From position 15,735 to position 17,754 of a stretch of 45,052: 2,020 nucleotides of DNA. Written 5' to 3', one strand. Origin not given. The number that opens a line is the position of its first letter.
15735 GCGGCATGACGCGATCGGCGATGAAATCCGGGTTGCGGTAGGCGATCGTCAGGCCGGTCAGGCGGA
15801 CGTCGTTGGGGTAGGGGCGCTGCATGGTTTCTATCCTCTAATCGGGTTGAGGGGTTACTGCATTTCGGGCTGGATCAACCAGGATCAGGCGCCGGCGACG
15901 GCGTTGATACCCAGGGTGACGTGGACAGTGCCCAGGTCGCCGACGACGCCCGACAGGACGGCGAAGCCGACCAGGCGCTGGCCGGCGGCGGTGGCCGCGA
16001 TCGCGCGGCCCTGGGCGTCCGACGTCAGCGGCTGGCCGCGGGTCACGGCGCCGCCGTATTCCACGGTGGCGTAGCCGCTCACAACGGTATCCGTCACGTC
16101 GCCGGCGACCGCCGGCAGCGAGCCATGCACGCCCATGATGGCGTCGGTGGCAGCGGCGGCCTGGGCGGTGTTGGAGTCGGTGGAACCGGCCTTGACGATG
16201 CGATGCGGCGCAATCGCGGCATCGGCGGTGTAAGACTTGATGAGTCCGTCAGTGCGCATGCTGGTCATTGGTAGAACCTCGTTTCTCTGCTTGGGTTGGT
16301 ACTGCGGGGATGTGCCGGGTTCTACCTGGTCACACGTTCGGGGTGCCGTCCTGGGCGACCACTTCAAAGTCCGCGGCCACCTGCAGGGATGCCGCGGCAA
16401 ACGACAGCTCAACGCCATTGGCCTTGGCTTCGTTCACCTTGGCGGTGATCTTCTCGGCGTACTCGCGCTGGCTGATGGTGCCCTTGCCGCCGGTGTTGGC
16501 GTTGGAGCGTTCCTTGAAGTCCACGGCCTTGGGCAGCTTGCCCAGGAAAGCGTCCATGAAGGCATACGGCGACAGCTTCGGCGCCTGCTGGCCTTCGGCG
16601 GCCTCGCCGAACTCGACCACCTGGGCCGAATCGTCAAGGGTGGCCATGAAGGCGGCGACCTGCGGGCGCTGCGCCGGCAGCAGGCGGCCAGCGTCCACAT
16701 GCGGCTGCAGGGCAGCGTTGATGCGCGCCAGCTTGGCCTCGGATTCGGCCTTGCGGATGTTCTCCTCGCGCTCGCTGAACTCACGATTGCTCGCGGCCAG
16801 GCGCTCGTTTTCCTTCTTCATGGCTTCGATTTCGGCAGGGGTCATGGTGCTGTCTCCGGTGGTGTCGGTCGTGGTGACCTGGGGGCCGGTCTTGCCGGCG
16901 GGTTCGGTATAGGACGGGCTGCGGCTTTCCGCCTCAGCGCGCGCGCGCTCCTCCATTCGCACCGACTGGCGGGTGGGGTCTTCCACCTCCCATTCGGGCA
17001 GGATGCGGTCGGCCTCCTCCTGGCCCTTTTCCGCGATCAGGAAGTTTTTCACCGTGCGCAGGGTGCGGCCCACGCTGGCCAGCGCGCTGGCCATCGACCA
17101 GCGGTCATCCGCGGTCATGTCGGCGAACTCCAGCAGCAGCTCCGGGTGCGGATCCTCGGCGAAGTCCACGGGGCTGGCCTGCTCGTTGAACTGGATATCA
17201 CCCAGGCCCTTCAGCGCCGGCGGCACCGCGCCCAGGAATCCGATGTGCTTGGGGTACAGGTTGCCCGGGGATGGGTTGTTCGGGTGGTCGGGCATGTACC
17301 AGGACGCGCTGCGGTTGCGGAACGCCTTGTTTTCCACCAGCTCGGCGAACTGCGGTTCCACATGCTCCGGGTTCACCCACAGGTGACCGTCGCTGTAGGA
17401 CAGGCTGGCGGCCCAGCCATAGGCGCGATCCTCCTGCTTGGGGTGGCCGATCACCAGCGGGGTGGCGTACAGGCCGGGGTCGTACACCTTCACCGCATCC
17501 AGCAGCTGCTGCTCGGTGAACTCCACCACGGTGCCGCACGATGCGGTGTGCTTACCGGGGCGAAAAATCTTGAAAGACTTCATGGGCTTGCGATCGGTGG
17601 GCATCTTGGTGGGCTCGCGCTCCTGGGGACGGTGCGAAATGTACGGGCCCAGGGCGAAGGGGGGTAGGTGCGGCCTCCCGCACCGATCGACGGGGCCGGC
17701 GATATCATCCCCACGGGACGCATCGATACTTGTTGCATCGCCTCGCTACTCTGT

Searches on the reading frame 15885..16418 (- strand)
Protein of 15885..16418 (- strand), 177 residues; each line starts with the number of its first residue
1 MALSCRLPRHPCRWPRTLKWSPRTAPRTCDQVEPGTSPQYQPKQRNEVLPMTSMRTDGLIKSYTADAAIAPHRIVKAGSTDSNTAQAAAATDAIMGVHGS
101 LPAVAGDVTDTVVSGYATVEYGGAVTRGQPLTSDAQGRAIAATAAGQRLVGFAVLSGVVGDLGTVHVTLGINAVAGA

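Call 9: search_protein_families(library=pfam, max_evalue=0.1, proteins=[window:15885-16418:-])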
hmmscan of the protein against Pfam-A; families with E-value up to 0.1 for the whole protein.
window:15885-16418:- (177 aa): 1 family
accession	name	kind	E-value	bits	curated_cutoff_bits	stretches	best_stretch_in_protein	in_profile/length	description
PF09956.15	Phage_cement_2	-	2e-06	28.5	24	1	61-155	7-90/103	Phage cement protein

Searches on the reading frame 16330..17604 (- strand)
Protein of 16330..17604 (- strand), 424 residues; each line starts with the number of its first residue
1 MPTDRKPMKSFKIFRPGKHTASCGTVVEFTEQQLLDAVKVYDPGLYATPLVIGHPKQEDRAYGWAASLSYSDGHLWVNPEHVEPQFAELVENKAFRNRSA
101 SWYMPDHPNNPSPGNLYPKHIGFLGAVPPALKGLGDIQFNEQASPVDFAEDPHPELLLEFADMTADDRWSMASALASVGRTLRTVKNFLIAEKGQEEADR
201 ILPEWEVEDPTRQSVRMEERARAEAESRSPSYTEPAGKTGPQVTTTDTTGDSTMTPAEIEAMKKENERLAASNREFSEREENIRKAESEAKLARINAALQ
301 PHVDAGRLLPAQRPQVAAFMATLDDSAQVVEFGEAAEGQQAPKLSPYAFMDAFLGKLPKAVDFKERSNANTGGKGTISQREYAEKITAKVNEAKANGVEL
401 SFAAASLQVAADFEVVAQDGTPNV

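Call 9: search_protein_families(library=pfam, max_evalue=0.1, proteins=[window:16330-17604:-])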
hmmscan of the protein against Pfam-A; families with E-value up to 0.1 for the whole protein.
window:16330-17604:- (424 aa): 3 families
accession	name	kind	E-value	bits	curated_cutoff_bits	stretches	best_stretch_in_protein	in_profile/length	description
PF15754.10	SPESP1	-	0.091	12.4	27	0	203-328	125-250/322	Sperm equatorial segment protein 1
PF15256.11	SPATIAL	-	0.093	13.5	27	0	256-317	70-130/201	SPATIAL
PF06005.17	ZapB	-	0.096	13.6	31.5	0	258-294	19-61/71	Cell division protein ZapB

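Call 11: search_protein_families(library=phrogs, max_evalue=0.01, proteins=[window:16330-17604:-])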
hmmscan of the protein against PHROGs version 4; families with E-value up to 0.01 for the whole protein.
window:16330-17604:- (424 aa): 1 family
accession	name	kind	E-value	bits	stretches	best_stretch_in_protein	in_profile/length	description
phrog_976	-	head and packaging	1e-91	309.4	1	5-411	28-394/415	head maturation protease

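Call 17: search_dna_similar(query=window:16330-17604:-, collection=phages, mode=protein, max_rows=60, rows=spread)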
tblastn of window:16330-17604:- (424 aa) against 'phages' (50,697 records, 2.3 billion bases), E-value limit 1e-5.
Records with a match: 77; places in all: 77; records where one place covers at least 80% of the query: 55.
Best place of each record, by identity: >=99% 2; 95-99% 1; 60-80% 1; <60% 73.
By first word of the organism name: Pseudomonas 27; Burkholderia 13; Nodularia 9; Stenotrophomonas 5; Cyanophage 5; Ralstonia 3; Rhodobacter 3; Escherichia 2; Rhizobium 2; Synechococcus 2; and 6 more.
By host as written in the record: Pseudomonas aeruginosa 16; - 9; Burkholderia sp. 7; Nodularia spumigena KAC65 4; Nodularia spumigena kac68 3; Parasynechococcus marenigrum WH 8102 3; Stenotrophomonas maltophilia 2; Burkholderia thailandensis 2; and 25 more.
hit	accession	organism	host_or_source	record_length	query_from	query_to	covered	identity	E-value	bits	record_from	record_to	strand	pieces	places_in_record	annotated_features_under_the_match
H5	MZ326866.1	Stenotrophomonas phage Suso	Stenotrophomonas maltophilia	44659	1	424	100%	100.0%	0e+0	794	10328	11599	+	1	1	putative membrane protein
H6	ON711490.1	Xanthomonas phage HXX_Dennis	Xanthomonas campestris XC114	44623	1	424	100%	100.0%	0e+0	793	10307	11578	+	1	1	hypothetical protein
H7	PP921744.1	Stenotrophomonas phage vB_SmaS_QH16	Stenotrophomonas maltophilia 981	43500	8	424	98%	60.6%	4e-152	482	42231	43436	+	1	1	putative membrane protein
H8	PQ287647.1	Pseudomonas phage Komp_PAO1_1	Pseudomonas aeruginosa PAO1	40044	6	387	90%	35.3%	6e-46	176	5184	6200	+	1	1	hypothetical protein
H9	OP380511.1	Chromohalobacter phage YPCBV-1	-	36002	8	370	86%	36.5%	5e-56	205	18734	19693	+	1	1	peptidase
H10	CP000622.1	Burkholderia phage phiE255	Burkholderia thailandensis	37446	5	392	92%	33.6%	3e-44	171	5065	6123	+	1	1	gp6 | gp7, hypothetical protein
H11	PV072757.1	Burkholderia phage vB_CB2b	Burkholderia sp.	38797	5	392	92%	33.6%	3e-44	171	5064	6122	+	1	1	peptidase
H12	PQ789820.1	Burkholderia phage vB_E427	Burkholderia sp.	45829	5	392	92%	33.6%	3e-44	171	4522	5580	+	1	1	peptidase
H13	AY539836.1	Burkholderia phage BcepMu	-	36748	5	392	92%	33.5%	1e-43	169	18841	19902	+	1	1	gp32 | gp33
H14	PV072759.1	Burkholderia phage vB_E433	Burkholderia sp.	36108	5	392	92%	33.3%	4e-45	173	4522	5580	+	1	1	peptidase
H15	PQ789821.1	Burkholderia phage vB_E274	Burkholderia sp.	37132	5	392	92%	33.3%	4e-45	173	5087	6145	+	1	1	peptidase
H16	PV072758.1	Burkholderia phage vB_E430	Burkholderia sp.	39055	5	392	92%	33.3%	4e-45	173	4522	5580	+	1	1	peptidase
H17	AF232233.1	Pseudomonas phage B3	Pseudomonas aeruginosa PAO1 (ATCC 15692)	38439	5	368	86%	34.9%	3e-47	179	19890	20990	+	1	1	protease | scaffolding protein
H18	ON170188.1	Ralstonia phage YO107_2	Ralstonia solanacearum T440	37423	9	386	89%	33.5%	2e-44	171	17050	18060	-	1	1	record has no annotation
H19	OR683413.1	Pseudomonas phage Rashabar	Pseudomonas aeruginosa 37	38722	5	368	86%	34.5%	3e-46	177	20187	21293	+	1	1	hypothetical protein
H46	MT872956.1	Stenotrophomonas phage phiSHP3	Stenotrophomonas maltophilia c31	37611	6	370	86%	29.6%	2e-43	168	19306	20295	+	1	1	protease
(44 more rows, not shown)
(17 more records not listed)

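Call 18: get_annotated_region(hit=H8, flank=4000)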
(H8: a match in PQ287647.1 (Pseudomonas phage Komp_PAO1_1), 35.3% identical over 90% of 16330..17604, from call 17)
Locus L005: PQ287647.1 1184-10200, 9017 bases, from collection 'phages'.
description: Pseudomonas phage Komp_PAO1_1, complete genome.
organism: Pseudomonas phage Komp_PAO1_1 (NCBI taxid 3390399)
taxonomy: Viruses
host: Pseudomonas aeruginosa PAO1; source: garden compost; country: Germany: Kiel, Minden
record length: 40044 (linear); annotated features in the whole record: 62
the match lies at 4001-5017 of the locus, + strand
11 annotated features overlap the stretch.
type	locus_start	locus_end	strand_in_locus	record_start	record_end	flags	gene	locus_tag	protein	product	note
CDS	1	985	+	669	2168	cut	-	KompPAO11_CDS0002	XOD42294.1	hypothetical protein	-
CDS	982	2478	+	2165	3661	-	-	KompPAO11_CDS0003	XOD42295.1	portal protein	-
CDS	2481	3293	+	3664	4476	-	-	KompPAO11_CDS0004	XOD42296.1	minor head and DNA pilot protein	-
CDS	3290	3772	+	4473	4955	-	-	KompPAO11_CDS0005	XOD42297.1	tail completion or Neck1 protein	-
CDS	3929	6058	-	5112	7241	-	-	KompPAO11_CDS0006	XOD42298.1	hypothetical protein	-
CDS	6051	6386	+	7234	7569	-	-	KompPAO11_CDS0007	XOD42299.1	hypothetical protein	-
CDS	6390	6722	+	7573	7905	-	-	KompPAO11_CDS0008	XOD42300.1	head scaffolding protein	-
CDS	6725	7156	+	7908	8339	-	-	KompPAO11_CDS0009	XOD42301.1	head-tail adaptor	-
CDS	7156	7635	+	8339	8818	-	-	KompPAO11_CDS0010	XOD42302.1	portal protein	-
CDS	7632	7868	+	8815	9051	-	-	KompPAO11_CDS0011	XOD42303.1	hypothetical protein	-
CDS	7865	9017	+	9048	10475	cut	-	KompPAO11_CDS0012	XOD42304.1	hypothetical protein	-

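Call 19: get_annotated_region(hit=H46, flank=4000)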
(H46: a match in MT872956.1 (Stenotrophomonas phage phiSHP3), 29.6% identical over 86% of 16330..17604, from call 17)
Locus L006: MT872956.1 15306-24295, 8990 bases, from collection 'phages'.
description: Stenotrophomonas phage phiSHP3, complete genome.
organism: Stenotrophomonas phage phiSHP3 (NCBI taxid 2762285)
taxonomy: Viruses; Duplodnaviria; Heunggongvirae; Uroviricota; Caudoviricetes
host: Stenotrophomonas maltophilia c31; source: sputum; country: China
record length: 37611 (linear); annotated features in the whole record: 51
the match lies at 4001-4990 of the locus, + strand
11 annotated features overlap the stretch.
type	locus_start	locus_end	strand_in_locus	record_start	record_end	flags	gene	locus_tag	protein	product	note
CDS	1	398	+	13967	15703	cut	-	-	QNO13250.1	terminase large subunit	similar to phage BcepMu gp28; orf28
CDS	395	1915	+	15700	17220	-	-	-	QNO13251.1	portal protein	similar to phage B3 portal protein; orf29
CDS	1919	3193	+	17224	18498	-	-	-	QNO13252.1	hypothetical protein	orf30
CDS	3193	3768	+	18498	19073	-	-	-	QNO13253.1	hypothetical protein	orf31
CDS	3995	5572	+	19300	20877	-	-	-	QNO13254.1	protease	similar to phage B3 protease protein B3ORF36; orf32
CDS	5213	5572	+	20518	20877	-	-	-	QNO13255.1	scaffold protein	orf33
CDS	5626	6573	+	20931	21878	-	-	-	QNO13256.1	major capsid protein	identified by match to protein family Phage_cap_E; orf34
CDS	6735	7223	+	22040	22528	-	-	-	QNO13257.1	hypothetical protein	orf35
CDS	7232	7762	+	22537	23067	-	-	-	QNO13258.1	hypothetical protein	orf36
CDS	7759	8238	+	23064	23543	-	-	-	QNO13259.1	hypothetical protein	orf37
CDS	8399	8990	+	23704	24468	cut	-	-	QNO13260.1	hypothetical protein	orf38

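Call 20: get_annotated_region(hit=H9, flank=4000)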
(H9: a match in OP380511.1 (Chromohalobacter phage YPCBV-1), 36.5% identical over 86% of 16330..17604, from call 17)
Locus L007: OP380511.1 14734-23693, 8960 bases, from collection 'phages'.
description: Chromohalobacter phage YPCBV-1, partial genome.
organism: Chromohalobacter phage YPCBV-1 (NCBI taxid 2980500)
taxonomy: Viruses; Duplodnaviria; Heunggongvirae; Uroviricota; Caudoviricetes
host: -; source: -; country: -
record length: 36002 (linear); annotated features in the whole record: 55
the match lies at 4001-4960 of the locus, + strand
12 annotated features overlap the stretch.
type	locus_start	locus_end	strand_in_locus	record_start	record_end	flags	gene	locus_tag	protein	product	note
CDS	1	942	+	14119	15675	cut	-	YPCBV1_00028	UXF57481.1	DUF3486 family protein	-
CDS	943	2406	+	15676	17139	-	-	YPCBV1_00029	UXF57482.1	DUF935 family protein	-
CDS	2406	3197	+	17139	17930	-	-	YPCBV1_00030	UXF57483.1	hypothetical protein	-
CDS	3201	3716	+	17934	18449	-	-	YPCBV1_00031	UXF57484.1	virion morphogenesis protein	-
CDS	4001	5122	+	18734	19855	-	-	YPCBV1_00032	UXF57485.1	peptidase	-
CDS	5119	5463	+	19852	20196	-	-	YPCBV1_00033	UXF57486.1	DUF2190 family protein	-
CDS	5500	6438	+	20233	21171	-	-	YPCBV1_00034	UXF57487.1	major capsid protein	-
CDS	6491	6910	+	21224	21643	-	-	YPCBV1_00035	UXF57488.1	hypothetical protein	-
CDS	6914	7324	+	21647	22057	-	-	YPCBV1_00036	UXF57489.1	DUF1320 family protein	-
CDS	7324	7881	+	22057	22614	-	-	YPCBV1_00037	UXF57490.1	DUF1834 family protein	-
CDS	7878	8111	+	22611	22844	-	-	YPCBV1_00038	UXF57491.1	DUF2635 family protein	-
CDS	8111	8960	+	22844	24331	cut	-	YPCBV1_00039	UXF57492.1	tail sheath subtilisin-like domain-containing protein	-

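Call 28: find_related_loci(query=window:16330-17604:-, collection=viral_contigs, flank=8000)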
Query window:16330-17604:- (424 aa) in viral_contigs; peptide patterns used: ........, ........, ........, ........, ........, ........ (x = any residue, [..] = any of these).
23 stretches matched a pattern; 8 encode a relative of the query (tblastn E <= 1e-3); 8 distinct loci.
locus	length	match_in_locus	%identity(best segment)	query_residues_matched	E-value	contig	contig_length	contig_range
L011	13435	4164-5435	96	1-424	0e+0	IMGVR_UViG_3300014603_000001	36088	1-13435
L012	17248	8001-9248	57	1-422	9e-158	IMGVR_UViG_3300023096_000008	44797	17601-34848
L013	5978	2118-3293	58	8-406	2e-148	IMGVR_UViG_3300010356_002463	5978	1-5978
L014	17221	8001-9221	48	2-411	1e-112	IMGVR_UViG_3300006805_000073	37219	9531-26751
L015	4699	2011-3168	38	5-399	8e-76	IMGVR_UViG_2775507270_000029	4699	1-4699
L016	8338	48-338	50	270-367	6e-21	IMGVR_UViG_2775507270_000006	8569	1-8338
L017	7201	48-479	40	270-399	2e-20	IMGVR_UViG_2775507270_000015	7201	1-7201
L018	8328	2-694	32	123-376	3e-13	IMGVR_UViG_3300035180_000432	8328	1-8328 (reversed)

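Call 88: find_related_loci(query=window:16330-17604:-, collection=genome_contigs, flank=10000)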
Query window:16330-17604:- (424 aa) in genome_contigs; peptide patterns used: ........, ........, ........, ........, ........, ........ (x = any residue, [..] = any of these).
158 stretches matched a pattern; 10 encode a relative of the query (tblastn E <= 1e-3); 9 distinct loci.
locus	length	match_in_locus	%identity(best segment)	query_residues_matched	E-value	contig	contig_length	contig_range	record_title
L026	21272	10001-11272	100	1-424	0e+0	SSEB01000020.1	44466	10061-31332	MAG: Nevskiaceae bacterium isolate Bin_35_3 c_000000048908, whole genome shotgun sequence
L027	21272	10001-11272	100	1-424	0e+0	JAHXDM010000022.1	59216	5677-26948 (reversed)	MAG: Rickettsia endosymbiont of Bradysia coprophila isolate Holo2-sym-1 contig_577, whole genome shotgun sequence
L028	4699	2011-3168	38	5-399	1e-75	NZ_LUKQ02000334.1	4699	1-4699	Endozoicomonas atrinae strain WP70 NODE_334, whole genome shotgun sequence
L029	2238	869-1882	39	5-367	3e-76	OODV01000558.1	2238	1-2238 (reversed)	uncultured Endozoicomonas sp. strain Endozoicomonas cretensis sp. genome assembly, contig: Dp_accessory_SC_contig000241,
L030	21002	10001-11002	40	5-367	7e-73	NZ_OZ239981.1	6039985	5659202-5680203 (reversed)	MAG: Endozoicomonas sp. isolate 83fe6ec3-ea9b-4b46-8e1a-20fbcf80582c chromosome 1, complete sequence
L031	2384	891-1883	39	5-368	2e-73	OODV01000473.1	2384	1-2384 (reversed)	uncultured Endozoicomonas sp. strain Endozoicomonas cretensis sp. genome assembly, contig: Dp_accessory_SC_contig000126,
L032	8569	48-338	50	270-367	8e-21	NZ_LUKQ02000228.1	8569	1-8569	Endozoicomonas atrinae strain WP70 NODE_228, whole genome shotgun sequence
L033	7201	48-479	40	270-399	2e-20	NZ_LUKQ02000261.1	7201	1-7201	Endozoicomonas atrinae strain WP70 NODE_261, whole genome shotgun sequence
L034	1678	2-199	58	299-367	3e-17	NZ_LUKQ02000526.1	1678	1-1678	Endozoicomonas atrinae strain WP70 NODE_526, whole genome shotgun sequence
